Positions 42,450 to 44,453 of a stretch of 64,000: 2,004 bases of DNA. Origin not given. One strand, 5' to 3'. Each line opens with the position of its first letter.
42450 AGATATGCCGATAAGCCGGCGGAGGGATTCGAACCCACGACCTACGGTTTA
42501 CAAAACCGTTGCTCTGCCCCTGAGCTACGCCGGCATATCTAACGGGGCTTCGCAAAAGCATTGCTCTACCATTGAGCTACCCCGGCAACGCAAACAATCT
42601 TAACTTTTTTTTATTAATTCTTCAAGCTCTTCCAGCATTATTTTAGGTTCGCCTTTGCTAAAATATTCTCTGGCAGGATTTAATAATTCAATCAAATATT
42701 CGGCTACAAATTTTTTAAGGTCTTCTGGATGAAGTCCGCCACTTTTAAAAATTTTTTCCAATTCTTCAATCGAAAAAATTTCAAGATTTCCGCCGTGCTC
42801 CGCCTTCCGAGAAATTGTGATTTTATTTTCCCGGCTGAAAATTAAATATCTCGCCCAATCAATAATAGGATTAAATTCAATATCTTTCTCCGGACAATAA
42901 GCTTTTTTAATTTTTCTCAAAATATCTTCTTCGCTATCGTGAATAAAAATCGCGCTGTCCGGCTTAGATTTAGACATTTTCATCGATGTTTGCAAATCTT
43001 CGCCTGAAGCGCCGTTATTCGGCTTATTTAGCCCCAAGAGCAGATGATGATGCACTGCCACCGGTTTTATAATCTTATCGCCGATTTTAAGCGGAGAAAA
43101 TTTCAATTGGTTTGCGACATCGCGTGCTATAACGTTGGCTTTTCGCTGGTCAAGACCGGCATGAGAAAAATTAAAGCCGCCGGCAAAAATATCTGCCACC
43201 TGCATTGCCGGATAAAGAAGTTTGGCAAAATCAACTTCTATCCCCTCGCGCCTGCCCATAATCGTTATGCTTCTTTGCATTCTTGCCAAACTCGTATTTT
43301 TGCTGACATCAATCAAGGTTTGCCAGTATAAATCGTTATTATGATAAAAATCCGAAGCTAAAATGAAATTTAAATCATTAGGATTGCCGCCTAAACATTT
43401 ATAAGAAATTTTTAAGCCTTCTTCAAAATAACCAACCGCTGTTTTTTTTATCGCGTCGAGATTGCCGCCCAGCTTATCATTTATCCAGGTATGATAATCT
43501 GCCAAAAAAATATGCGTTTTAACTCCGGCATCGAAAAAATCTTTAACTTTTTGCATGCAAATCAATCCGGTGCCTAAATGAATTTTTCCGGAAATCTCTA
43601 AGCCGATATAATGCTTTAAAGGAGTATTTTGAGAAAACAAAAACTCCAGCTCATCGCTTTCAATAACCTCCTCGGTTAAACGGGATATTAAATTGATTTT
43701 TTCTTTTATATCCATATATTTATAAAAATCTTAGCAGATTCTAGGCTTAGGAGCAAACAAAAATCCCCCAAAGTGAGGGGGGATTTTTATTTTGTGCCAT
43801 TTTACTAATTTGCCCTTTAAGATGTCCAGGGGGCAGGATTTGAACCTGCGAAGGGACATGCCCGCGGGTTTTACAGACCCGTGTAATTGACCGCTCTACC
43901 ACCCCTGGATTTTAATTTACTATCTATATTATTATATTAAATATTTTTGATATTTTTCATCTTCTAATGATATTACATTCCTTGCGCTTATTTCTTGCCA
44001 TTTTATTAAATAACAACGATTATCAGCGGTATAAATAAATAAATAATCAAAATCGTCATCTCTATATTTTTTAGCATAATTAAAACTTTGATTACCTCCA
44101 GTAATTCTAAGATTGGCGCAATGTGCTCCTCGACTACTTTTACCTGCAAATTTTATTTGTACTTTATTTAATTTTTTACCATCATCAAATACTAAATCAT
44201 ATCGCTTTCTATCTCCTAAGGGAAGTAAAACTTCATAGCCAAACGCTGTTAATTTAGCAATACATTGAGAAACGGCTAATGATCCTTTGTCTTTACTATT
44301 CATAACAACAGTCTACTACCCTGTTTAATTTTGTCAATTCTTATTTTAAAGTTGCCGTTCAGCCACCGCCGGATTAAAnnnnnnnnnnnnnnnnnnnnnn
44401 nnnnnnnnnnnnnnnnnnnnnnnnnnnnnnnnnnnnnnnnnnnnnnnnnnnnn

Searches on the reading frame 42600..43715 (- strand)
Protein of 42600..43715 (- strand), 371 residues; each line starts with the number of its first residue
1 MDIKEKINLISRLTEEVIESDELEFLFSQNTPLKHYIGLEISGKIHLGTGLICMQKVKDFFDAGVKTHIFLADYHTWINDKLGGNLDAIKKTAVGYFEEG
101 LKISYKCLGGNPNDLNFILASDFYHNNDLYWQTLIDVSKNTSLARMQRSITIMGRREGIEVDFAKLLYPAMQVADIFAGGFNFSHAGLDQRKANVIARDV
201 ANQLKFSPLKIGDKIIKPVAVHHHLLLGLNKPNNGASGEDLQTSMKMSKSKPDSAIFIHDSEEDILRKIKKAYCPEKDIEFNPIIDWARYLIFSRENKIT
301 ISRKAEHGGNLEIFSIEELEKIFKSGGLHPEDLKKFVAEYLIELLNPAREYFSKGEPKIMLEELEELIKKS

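Call 57: find_homologous_proteins(query=window:42600-43715:-, max_evalue=1e-60)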
Query window:42600-43715:- (371 aa): 7189 proteins with E <= 1e-60 among 8000 candidates; the best 120 are listed.
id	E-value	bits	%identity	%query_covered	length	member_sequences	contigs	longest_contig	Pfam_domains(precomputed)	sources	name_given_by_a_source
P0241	5.0e-246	833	100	100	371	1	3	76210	PF00579.32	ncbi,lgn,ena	ncbi:MAG: tyrosine--tRNA ligase [Patescibacteria group bacterium]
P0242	8.3e-200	681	82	99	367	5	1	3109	PF00579.32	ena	-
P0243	3.4e-195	666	79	99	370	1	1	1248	PF00579.32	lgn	-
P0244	3.1e-194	663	79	100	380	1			PF00579.32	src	-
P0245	1.2e-189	648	77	100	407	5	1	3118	PF00579.32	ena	-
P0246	9.2e-189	645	77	100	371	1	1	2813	PF00579.32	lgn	-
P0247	8.5e-188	642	77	100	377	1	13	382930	PF00579.32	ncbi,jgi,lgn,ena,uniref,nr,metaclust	ncbi:MAG: Tyrosine-tRNA ligase [Candidatus Wolfebacteria bacterium GW2011_GWA2_42_10]|uniref:tyrosin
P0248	3.8e-187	640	76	100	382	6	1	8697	PF00579.32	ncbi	ncbi:MAG: tyrosine--tRNA ligase [Patescibacteria group bacterium]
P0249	1.6e-186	638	76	100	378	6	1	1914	PF00579.32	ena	-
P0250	5.6e-184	629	74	99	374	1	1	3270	PF00579.32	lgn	-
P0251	6.8e-183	626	74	100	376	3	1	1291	PF00579.32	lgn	-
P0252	4.3e-182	623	75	99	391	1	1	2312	PF00579.32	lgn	-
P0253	5.5e-181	619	74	99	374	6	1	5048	PF00579.32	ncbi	-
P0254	1.2e-180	618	73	100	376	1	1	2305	PF00579.32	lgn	-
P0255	3.7e-179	613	73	100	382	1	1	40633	PF00579.32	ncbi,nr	ncbi:tyrosine--tRNA ligase [Candidatus Wolfebacteria bacterium]|nr:tyrosine--tRNA ligase [Candidatus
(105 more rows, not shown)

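Call 58: find_encoding_contigs(protein=P0242, flank=2500, max_places=3)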
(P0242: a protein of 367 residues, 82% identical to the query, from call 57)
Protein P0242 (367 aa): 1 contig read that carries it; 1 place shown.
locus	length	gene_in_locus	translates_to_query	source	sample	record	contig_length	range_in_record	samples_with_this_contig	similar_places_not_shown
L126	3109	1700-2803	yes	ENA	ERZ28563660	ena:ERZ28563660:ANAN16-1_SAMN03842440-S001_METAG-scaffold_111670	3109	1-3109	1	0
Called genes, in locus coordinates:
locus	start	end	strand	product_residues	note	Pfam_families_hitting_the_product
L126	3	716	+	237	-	?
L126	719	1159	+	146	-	PF00889:EF_TS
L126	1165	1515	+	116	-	-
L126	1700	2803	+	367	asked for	PF00579:tRNA-synt_1b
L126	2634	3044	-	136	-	-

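Call 59: find_encoding_contigs(protein=P0247, flank=2500, max_places=4)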
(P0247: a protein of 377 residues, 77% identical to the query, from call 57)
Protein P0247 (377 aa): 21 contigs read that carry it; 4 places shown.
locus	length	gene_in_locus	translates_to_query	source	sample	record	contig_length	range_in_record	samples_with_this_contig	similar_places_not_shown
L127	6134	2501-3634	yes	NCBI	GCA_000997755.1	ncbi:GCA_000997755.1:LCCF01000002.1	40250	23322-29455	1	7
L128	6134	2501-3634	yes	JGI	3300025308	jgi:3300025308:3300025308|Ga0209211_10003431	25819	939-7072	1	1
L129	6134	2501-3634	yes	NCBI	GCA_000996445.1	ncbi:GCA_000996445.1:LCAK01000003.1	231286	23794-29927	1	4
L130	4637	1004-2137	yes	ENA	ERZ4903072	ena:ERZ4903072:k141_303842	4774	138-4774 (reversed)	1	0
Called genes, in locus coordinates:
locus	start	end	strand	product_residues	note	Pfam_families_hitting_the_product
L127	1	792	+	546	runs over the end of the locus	PF00118:Cpn60_TCP1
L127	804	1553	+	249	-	PF00318:Ribosomal_S2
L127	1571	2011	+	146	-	PF00889:EF_TS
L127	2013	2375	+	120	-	-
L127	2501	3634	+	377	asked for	PF00579:tRNA-synt_1b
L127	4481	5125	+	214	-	PF01135:PCMT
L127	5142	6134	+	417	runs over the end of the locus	-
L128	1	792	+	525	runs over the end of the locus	PF00118:Cpn60_TCP1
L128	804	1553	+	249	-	PF00318:Ribosomal_S2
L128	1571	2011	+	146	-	PF00889:EF_TS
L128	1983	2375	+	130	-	-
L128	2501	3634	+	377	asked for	PF00579:tRNA-synt_1b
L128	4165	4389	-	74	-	-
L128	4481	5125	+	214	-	PF01135:PCMT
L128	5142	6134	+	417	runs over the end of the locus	-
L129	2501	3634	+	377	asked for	PF00579:tRNA-synt_1b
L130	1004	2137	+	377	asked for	PF00579:tRNA-synt_1b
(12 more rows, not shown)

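Call 60: find_encoding_contigs(protein=P0248, flank=2500, max_places=3)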
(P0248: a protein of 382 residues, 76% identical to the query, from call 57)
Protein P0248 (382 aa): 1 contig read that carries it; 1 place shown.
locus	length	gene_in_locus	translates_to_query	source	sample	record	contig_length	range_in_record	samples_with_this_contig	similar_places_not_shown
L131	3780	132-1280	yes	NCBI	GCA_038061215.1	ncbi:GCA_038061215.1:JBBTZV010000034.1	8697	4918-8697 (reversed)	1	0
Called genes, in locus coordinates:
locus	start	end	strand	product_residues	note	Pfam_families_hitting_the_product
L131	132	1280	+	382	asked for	PF00579:tRNA-synt_1b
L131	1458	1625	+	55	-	PF00471:Ribosomal_L33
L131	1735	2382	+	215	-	PF01135:PCMT, PF01209:Ubie_methyltran (faint), PF13847:Methyltransf_31 (weak), PF13649:Methyltransf_25 (weak)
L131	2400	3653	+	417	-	-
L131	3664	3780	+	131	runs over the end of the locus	-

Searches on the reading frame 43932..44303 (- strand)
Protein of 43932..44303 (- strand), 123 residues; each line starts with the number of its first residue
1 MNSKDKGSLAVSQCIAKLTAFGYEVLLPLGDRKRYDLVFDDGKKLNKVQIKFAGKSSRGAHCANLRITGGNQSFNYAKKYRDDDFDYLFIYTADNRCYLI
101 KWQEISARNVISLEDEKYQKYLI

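Call 71: search_protein_families(library=pfam, proteins=[window:43932-44303:-], max_evalue=0.01)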
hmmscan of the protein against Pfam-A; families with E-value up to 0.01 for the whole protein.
window:43932-44303:- (123 aa): 1 family
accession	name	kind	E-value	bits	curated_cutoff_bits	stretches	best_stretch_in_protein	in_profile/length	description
PF11645.14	PDDEXK_5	-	2.4e-21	76.6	26.1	1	1-103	1-105/138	PD-(D/E)XK endonuclease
